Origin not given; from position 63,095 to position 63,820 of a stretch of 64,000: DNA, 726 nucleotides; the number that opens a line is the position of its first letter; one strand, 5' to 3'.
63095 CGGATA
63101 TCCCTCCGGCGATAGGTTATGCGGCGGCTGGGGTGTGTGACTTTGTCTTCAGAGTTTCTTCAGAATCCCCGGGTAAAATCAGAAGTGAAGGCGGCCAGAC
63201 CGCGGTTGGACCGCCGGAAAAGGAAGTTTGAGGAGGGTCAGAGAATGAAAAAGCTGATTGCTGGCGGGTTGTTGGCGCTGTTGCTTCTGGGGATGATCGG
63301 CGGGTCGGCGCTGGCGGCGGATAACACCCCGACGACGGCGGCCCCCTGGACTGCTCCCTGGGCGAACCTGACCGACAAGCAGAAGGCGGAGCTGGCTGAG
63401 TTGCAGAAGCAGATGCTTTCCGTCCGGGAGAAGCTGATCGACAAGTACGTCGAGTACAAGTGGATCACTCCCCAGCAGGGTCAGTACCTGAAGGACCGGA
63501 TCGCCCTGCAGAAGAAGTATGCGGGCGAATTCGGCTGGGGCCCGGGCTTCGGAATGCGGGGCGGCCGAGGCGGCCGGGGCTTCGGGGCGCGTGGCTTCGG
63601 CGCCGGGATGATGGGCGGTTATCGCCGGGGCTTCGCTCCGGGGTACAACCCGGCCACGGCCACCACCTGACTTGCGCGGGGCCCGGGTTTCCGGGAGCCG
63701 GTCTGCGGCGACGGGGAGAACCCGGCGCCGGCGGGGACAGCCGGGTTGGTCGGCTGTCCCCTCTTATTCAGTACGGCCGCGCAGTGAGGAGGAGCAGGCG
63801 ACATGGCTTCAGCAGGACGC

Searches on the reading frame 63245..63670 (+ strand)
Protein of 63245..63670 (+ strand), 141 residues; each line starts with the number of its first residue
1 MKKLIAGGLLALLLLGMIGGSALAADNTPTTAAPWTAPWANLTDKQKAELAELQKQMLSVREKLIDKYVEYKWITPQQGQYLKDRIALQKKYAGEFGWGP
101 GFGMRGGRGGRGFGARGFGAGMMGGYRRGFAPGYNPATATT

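Call 57: find_encoding_contigs(protein=window:63245-63670:+, flank=10000, max_places=3)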
Protein window:63245-63670:+ (141 aa): 3 contigs read that carry it; 2 places shown.
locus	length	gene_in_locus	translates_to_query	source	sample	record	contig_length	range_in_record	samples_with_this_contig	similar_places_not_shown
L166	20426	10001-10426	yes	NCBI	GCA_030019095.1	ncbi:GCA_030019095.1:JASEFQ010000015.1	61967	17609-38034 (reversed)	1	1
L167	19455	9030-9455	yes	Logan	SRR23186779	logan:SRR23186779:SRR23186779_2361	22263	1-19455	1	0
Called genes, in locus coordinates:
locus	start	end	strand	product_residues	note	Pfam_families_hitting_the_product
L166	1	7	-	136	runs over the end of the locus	PF09383:NIL, PF12797:Fer4_2 (faint), PF13237:Fer4_10, PF14697:Fer4_21, PF12838:Fer4_7, PF13187:Fer4_9 (weak), PF00037:Fer4 (weak), PF12837:Fer4_6 (weak), +1 more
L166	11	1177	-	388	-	PF01837:HcyBio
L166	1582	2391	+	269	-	PF13354:Beta-lactamase2, PF00144:Beta-lactamase (faint)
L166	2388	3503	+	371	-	PF02746:MR_MLE_N, PF13378:MR_MLE_C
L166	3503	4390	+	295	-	PF08239:SH3_3 (faint), PF18348:SH3_16 (weak), PF00877:NLPC_P60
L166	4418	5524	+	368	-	PF01471:PG_binding_1, PF03734:YkuD, PF01476:LysM, PF23473:LysM3_LYK4_5, PF01476:LysM, PF23473:LysM3_LYK4_5 (weak), PF01476:LysM, PF23473:LysM3_LYK4_5 (weak), +4 more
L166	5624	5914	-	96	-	PF13451:zf_Tbcl, PF23477:zf_Tbcl_2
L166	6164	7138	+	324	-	-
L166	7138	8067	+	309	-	PF00005:ABC_tran, PF13304:AAA_21, PF13732:DrrA1-3_C (weak)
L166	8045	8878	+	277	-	PF12679:ABC2_membrane_2, PF12698:ABC2_membrane_3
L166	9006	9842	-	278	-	PF02679:ComA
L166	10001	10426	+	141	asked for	PF10925:DUF2680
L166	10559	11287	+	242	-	PF00072:Response_reg, PF00486:Trans_reg_C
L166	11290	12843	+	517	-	PF00672:HAMP, PF00512:HisKA, PF02518:HATPase_c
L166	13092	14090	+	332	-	PF01073:3Beta_HSD, PF01370:Epimerase, PF02719:Polysacc_synt_2, PF04321:RmlD_sub_bind, PF05368:NmrA (weak), PF13460:NAD_binding_10, PF16363:GDP_Man_Dehyd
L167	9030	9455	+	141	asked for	PF10925:DUF2680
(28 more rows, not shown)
